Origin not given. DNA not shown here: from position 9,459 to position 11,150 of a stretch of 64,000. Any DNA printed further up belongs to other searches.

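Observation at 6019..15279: CUT1 'sugar-type' ABC importer apparently co-transcribed with a secreted SNase-OB nuclease and a multi-OB-fold lipoprotein: a candidate extracellular-DNA capture/degradation/uptake operon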

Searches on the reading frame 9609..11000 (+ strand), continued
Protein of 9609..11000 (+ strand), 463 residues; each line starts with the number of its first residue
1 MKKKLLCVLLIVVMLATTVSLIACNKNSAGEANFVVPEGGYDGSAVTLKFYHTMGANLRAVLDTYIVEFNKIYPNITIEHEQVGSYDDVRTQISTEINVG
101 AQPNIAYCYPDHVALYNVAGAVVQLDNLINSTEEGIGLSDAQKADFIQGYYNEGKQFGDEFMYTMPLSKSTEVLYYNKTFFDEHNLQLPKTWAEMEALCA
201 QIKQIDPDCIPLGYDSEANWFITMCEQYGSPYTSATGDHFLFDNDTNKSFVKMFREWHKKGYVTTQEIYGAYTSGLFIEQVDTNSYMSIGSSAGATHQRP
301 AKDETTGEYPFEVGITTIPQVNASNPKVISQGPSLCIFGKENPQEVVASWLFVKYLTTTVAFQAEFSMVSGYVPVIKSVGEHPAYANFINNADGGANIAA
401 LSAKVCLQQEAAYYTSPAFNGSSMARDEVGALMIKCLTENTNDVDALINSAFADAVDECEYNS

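Call 50: search_solved_structures(query=window:9609-11000:+, max_evalue=1e-18, show_alignments=5)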
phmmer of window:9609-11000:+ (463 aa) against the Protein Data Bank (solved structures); distinct sequences matched with E-value up to 1e-18: 10.
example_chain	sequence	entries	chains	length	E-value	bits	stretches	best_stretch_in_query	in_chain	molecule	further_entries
7c0x_A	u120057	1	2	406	9.4e-20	74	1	49-391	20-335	Sugar ABC transporter, periplasmic sugar-binding protein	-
7c0f_A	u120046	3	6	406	9.5e-20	74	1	49-391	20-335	Sugar ABC transporter, periplasmic sugar-binding protein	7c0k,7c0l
7c0v_A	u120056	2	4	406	9.8e-20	73.9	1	49-391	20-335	Sugar ABC transporter, periplasmic sugar-binding protein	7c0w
7c0y_A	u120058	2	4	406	2.2e-19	72.8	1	49-391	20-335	Sugar ABC transporter, periplasmic sugar-binding protein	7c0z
7c16_A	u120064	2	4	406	2.3e-19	72.7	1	49-391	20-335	Sugar ABC transporter, periplasmic sugar-binding protein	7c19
7c0t_A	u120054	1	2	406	2.5e-19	72.6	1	49-391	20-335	Sugar ABC transporter, periplasmic sugar-binding protein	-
7c0u_A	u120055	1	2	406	2.5e-19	72.6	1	49-391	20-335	Sugar ABC transporter, periplasmic sugar-binding protein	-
7c0o_A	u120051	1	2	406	3.4e-19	72.1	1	49-391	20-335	Sugar ABC transporter, periplasmic sugar-binding protein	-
7c0r_A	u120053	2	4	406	4.7e-19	71.7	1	49-391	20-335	Sugar ABC transporter, periplasmic sugar-binding protein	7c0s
7c14_A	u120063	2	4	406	5.8e-19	71.4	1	49-391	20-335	Sugar ABC transporter, periplasmic sugar-binding protein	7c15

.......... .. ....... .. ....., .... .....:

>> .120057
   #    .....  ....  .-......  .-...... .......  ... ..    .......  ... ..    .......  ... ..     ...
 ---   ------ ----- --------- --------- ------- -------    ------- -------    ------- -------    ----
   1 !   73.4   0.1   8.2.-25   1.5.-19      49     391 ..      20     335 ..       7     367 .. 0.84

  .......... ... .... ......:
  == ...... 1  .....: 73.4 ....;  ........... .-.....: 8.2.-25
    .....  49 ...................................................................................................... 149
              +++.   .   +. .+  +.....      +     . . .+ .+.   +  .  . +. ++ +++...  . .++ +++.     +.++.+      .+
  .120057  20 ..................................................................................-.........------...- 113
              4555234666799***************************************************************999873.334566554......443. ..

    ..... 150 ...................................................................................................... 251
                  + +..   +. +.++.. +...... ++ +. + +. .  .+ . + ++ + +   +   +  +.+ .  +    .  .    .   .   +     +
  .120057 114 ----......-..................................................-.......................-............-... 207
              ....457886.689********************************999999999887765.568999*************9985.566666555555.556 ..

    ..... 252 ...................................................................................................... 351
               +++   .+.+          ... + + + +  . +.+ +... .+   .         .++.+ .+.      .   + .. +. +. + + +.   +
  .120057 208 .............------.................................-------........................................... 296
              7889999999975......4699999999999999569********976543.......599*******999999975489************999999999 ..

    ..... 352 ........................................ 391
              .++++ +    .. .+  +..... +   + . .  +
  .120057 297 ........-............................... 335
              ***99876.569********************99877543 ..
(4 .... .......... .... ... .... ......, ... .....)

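Call 60: find_related_loci(query=A4, collection=genome_contigs, flank=10000)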
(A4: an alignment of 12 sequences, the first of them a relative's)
Query A4 (463 aa) in genome_contigs; peptide patterns used: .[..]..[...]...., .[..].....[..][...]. (x = any residue, [..] = any of these).
599 stretches matched a pattern (row limit reached: there are more); 596 encode a relative of the query (tblastn E <= 1e-3); the best 80 are kept; 80 distinct loci.
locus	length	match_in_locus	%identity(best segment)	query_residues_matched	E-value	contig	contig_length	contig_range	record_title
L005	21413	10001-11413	72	1-461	0e+0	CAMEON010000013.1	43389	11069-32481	MAG: uncultured Clostridia bacterium isolate SRR15057928_bin.6_metaWRAP_v1.3_MAG genome assembly, contig: ERZ10407477.31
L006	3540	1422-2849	71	1-462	0e+0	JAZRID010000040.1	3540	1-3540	MAG: Oscillospiraceae bacterium isolate T1900045476_YK20190170.MAGScoT_cleanbin_000091 SGB_7275_k141_1058610, whole geno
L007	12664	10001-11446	70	3-462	0e+0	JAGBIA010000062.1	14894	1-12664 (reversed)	MAG: Clostridia bacterium isolate RGIG9137 Water_deer_Rectum.Co__c683121, whole genome shotgun sequence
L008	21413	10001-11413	71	1-462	0e+0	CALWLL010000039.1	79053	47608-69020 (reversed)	MAG: uncultured Agathobacter sp. isolate E09__bin289 genome assembly, contig: E09__k127_1671954, whole genome shotgun se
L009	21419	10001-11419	70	1-463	0e+0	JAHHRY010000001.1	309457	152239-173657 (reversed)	MAG: Oscillospiraceae bacterium isolate MAG042 MAG042_1, whole genome shotgun sequence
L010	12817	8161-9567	71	3-460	0e+0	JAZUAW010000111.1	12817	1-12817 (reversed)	MAG: Faecousia sp. isolate T1900045318_YK20190007.MAGScoT_cleanbin_000051 SGB_6331_k141_1474858, whole genome shotgun se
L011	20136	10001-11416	70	1-463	0e+0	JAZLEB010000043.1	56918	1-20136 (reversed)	MAG: Candidatus Pelethomonas sp. isolate T1900045024_TC20190017.MAGScoT_cleanbin_000019 SGB_4423_k141_1476173, whole gen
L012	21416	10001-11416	71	4-463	0e+0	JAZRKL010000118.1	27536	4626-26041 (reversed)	MAG: Faecousia sp. isolate T1900045446_YK20190137.MAGScoT_cleanbin_000018 SGB_7161_k141_1799738, whole genome shotgun se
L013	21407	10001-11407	71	5-462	0e+0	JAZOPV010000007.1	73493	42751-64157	MAG: Faecousia sp. isolate T1900045571_YK20190265.MAGScoT_cleanbin_000006 SGB_7978_k141_1413694, whole genome shotgun se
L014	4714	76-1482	70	3-461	0e+0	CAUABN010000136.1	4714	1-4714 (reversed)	MAG TPA_asm: uncultured Anaerotruncus sp. isolate ERR9762711_bin.22_MetaWRAP_v1.3_MAG genome assembly, contig: ERZ185340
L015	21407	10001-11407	69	1-462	0e+0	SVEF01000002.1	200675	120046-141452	MAG: Lachnospiraceae bacterium isolate SIG299 NODE_226_length_200675_cov_4.308076, whole genome shotgun sequence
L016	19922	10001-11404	69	1-462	0e+0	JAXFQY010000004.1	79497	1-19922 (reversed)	MAG: Eubacteriales bacterium isolate SUG2853 k141_2370845, whole genome shotgun sequence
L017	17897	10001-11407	71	1-463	0e+0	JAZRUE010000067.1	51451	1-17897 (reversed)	MAG: Faecousia sp. isolate T1900045337_YK20190026.MAGScoT_cleanbin_000024 SGB_6623_k141_1569581, whole genome shotgun se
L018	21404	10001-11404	70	3-463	0e+0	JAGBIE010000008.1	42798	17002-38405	MAG: Oscillospiraceae bacterium isolate RGIG9141 Water_deer_Rectum.Co__c506468, whole genome shotgun sequence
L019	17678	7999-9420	69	3-461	0e+0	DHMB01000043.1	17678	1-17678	MAG TPA_asm: Clostridiales bacterium UBA4653 UBA4653_contig_13182, whole genome shotgun sequence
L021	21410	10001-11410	70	1-459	0e+0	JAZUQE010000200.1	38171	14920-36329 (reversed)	MAG: Faecousia sp. isolate T1900044860_TS20190326.MAGScoT_cleanbin_000019 SGB_3096_k141_450667, whole genome shotgun seq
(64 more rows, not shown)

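Call 63: search_protein_families(library=pfam, proteins=[L021:12777-14585:+, L018:12767-14545:+, L005:12867-15683:+, L016:12777-15482:+], max_evalue=1)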
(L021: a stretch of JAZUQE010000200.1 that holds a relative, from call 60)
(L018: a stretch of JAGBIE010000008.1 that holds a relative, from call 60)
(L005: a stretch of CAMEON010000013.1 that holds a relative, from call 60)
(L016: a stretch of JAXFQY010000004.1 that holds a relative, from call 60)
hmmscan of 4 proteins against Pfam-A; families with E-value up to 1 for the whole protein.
L021:12777-14585:+ (602 aa): 9 families
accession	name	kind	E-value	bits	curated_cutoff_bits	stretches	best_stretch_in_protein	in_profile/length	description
PF24473.1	CON_HrpB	-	2.3e-05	24.6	27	0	394-404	9-19/35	ATP-dependent RNA helicase HrpB, connector region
PF23586.2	Beta-prop_NWD2_C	-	0.00014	21.6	33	0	226-257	18-49/341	NWD2 C-terminal beta-propeller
PF16765.10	Pim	-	0.00092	19.7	24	0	410-435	37-62/91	Pesticin immunity protein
PF07430.17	PP1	-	0.0021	18.5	20.4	0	159-187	8-38/78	Phloem filament protein PP1 cystatin-like domain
PF10877.13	DUF2671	-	0.0074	16.6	23.2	0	382-404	57-79/89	Protein of unknown function (DUF2671)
PF23776.1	DUF7170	-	0.024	15.1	27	0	392-416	4-28/52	Protein of unknown function (DUF7170)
PF19079.5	CFSR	-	0.053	14.2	27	1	85-108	4-27/49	Collagen-flanked surface repeat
PF20098.4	DUF6488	-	0.061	13.7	27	0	158-186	79-107/110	Family of unknown function (DUF6488)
PF21989.2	RA_2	-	0.13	12.8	27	0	203-214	5-16/94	RA like domain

L018:12767-14545:+ (592 aa): 6 families
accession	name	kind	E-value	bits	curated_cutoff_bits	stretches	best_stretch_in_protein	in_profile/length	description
PF14575.11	EphA2_TM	-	1.9e-06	28.9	28.9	0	198-218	46-66/74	Ephrin type-A receptor 2 transmembrane domain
PF12900.13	Pyridox_ox_2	-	0.0005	20.5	27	0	432-496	12-67/140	Pyridoxamine 5'-phosphate oxidase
PF00952.22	Bunya_nucleocap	-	0.00052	20.5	25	1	377-407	125-155/229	Bunyavirus nucleocapsid (N) protein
PF02229.22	PC4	-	0.0024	17.8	25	0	202-222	17-44/52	Transcriptional Coactivator p15 (PC4)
PF01558.24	POR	-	0.086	13.4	27.4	0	216-272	4-60/173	Pyruvate ferredoxin/flavodoxin oxidoreductase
PF03212.20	Pertactin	-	0.09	13.2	22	0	435-460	87-112/121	Pertactin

L005:12867-15683:+ (938 aa): 10 families
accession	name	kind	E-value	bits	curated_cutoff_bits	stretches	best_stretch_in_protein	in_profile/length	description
PF20578.4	aBig_2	-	3.1e-09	36.9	27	1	372-437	22-88/89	Atrophied bacterial Ig domain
PF18942.5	DUF5689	-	8.5e-09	36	28.6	1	141-336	16-213/217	Family of unknown function (DUF5689)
PF13590.11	DUF4136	-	3.7e-05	24.6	32.8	1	499-541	80-122/152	Domain of unknown function (DUF4136)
PF19135.5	DUF5818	-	0.011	15.7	27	1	169-213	8-45/57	Protein of unknown function (DUF5818)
PF21207.3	GLOD4_N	-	0.013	15.7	27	0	649-663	27-41/42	Glyoxalase domain-containing protein 4, N-terminal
PF20098.4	DUF6488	-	0.014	15.7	27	0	597-641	64-107/110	Family of unknown function (DUF6488)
PF01336.31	tRNA_anti-codon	-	0.017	15.5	27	1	151-225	1-75/75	OB-fold nucleic acid binding domain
PF22134.1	DM_Arn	-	0.026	15.3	26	0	706-724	32-50/79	DNA Mimic Protein Arn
PF10782.14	zf-C2HCIx2C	-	0.042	14.2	19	0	796-818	33-55/58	Zinc-finger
PF09642.15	YonK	-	0.16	12.6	25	1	88-127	15-51/60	YonK protein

L016:12777-15482:+ (901 aa): 8 families
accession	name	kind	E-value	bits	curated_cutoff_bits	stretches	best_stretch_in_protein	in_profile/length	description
PF20578.4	aBig_2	-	3.6e-10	40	27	1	356-427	17-87/89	Atrophied bacterial Ig domain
PF20098.4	DUF6488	-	0.00069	19.9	27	0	410-475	41-106/110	Family of unknown function (DUF6488)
PF09394.16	Inhibitor_I42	-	0.0016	19.1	27.2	0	672-691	8-27/91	Chagasin family peptidase inhibitor I42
PF01336.31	tRNA_anti-codon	-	0.0035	17.7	27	0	184-216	42-75/75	OB-fold nucleic acid binding domain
PF09642.15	YonK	-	0.022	15.4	25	1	92-118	26-51/60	YonK protein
PF13651.11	EcoRI_methylase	-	0.11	12.2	26.4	0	861-890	256-285/345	Adenine-specific methyltransferase EcoRI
PF03642.18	MAP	-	0.15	12.8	24.3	0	648-660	57-69/88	MAP domain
PF13665.11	Tox-PAAR-like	-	0.77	10.3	31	0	94-155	12-75/108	Toxin PAAR-like domain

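Call 65: search_protein_families(library=ncbifam, alignment_id=A3, max_evalue=0.001)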
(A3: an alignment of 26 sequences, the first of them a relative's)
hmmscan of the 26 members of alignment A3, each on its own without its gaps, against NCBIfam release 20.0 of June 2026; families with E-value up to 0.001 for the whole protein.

A. member 1, P0001 (463 aa): 4 families
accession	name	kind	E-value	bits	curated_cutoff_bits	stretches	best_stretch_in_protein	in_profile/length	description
NF008211.0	PRK10974.1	equivalog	1.9e-17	63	411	1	45-399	26-374/439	sn-glycerol-3-phosphate ABC transporter substrate-binding protein UgpB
TIGR03850.1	bind_CPR_0540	equivalog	9.8e-13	47.5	299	1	4-204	2-193/437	carbohydrate ABC transporter substrate-binding protein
NF045826.1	lipo_P68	equivalog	3.9e-07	28.9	200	1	2-178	1-170/669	P68 family surface lipoprotein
TIGR03851.1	chitin_NgcE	equivalog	8.2e-07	28.3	399.65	1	71-214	65-203/450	N-acetylglucosamine/diacetylchitobiose ABC transporter substrate-binding protein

B. families by the number of members that match (of 26 scanned): 8 families
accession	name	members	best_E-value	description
NF008211.0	PRK10974.1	25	1.3e-27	sn-glycerol-3-phosphate ABC transporter substrate-binding protein UgpB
TIGR03850.1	bind_CPR_0540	24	6.2e-19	carbohydrate ABC transporter substrate-binding protein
TIGR03851.1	chitin_NgcE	20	1.1e-10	N-acetylglucosamine/diacetylchitobiose ABC transporter substrate-binding protein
NF045826.1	lipo_P68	13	1.8e-15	P68 family surface lipoprotein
NF053763.1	ABCarbgalBndGanS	7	4.1e-07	galactooligosaccharide ABC transporter substrate-binding protein GanS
NF007011.0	PRK09474.1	1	1.5e-08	maltose/maltodextrin ABC transporter substrate-binding protein MalE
TIGR03261.1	phnS2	1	3.3e-05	putative 2-aminoethylphosphonate ABC transporter substrate-binding protein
NF050142.1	PG1828_fam_lipo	1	0.00027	PG1828 family lipoprotein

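Call 75: find_related_loci(query=A5, collection=metagenome_contigs, flank=8000)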
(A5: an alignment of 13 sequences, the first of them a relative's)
Query A5 (476 aa) in metagenome_contigs; peptide patterns used: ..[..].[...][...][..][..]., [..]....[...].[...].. (x = any residue, [..] = any of these).
600 stretches matched a pattern (row limit reached: there are more); 423 encode a relative of the query (tblastn E <= 1e-3); the best 80 are kept; 80 distinct loci.
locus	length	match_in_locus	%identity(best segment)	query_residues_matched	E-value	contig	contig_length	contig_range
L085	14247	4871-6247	48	1-476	4e-143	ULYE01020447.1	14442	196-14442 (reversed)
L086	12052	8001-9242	50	50-475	6e-137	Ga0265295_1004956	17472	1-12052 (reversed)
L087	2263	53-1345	47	8-475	1e-145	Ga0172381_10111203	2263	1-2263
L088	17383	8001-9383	42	6-474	2e-111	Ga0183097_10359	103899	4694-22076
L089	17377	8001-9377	41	1-475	1e-106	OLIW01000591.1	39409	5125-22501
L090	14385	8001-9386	38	7-475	6e-105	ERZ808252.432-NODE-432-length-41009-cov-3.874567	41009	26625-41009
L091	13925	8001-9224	46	50-470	7e-117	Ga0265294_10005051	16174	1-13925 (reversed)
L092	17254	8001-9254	43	50-475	4e-103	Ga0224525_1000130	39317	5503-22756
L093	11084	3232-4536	41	43-476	4e-95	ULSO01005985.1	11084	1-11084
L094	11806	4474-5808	38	19-474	6e-90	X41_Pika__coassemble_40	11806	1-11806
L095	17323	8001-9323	36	21-476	5e-89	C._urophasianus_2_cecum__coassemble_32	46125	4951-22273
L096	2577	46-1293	39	53-472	3e-89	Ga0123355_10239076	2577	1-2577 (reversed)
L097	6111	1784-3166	35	7-474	6e-84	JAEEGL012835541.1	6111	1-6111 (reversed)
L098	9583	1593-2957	34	6-474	3e-83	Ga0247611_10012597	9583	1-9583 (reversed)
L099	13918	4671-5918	38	53-472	1e-82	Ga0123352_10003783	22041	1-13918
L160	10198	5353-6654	37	52-475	2e-74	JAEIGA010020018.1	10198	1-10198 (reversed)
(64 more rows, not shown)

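Call 85: search_solved_structures(query=A3, max_evalue=1e-10)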
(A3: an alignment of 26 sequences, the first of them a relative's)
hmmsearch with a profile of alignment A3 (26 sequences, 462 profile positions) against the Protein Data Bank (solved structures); distinct sequences matched with E-value up to 1e-10: 54.
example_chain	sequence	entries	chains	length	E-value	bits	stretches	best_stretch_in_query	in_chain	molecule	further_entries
7c0f_A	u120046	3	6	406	6.1e-39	137.2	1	40-401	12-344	Sugar ABC transporter, periplasmic sugar-binding protein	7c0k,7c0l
7c0x_A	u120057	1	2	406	6.3e-39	137.1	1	40-401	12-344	Sugar ABC transporter, periplasmic sugar-binding protein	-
7c0r_A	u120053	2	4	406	7.5e-39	136.9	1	40-401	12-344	Sugar ABC transporter, periplasmic sugar-binding protein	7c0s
7c0v_A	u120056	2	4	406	1.7e-38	135.7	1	40-401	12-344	Sugar ABC transporter, periplasmic sugar-binding protein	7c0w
7c0t_A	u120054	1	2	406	1.8e-38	135.6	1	40-401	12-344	Sugar ABC transporter, periplasmic sugar-binding protein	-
7c0y_A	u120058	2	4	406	3.3e-38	134.7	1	40-401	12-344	Sugar ABC transporter, periplasmic sugar-binding protein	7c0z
7c0u_A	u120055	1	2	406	3.5e-38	134.6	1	40-401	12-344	Sugar ABC transporter, periplasmic sugar-binding protein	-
7c0o_A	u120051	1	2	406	3.9e-38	134.5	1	40-401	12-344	Sugar ABC transporter, periplasmic sugar-binding protein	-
7c14_A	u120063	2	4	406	6.8e-38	133.7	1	40-401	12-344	Sugar ABC transporter, periplasmic sugar-binding protein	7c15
7c16_A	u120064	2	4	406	9.1e-38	133.3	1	40-401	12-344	Sugar ABC transporter, periplasmic sugar-binding protein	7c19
6x84_A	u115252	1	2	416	3.9e-36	127.9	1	45-398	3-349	sn-glycerol-3-phosphate-binding periplasmic protein UgpB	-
4aq4_A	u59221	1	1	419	1.2e-35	126.3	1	45-398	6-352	SN-GLYCEROL-3-PHOSPHATE-BINDING PERIPLASMIC PROTEIN UGPB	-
9lff_A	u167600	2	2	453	1.8e-34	122.4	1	43-401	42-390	SN-glycerol-3-phophate ABC transporter, periplasmic SN-glycerol-3-phosphate-binding protei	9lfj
7c1b_A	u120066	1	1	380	1.4e-28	103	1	161-402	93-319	Sugar ABC transporter, periplasmic sugar-binding protein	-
4g68_A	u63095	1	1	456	6.1e-24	87.7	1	22-291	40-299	ABC transporter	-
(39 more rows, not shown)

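Call 88: list_cluster_members(proteins=[P0001, P0241, P0121])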
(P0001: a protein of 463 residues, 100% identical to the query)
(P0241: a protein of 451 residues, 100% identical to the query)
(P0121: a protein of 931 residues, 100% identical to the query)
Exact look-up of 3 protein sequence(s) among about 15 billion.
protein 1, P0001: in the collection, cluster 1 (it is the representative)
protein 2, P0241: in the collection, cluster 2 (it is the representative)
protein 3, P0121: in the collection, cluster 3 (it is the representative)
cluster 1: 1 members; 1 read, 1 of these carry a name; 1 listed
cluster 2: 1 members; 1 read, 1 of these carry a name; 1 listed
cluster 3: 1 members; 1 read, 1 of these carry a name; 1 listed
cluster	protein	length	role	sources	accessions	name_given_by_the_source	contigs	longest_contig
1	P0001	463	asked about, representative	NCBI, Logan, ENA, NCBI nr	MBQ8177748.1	MAG: extracellular solute-binding protein [Clostridia bacterium] | extracellular solute-binding protein [Clostridia bacterium]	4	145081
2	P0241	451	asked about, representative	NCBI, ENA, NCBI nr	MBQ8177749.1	MAG: thermonuclease family protein [Clostridia bacterium] | thermonuclease family protein [Clostridia bacterium]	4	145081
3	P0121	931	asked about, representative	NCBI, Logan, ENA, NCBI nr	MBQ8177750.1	MAG: hypothetical protein IJ033_01020 [Clostridia bacterium] | hypothetical protein [Clostridia bacterium]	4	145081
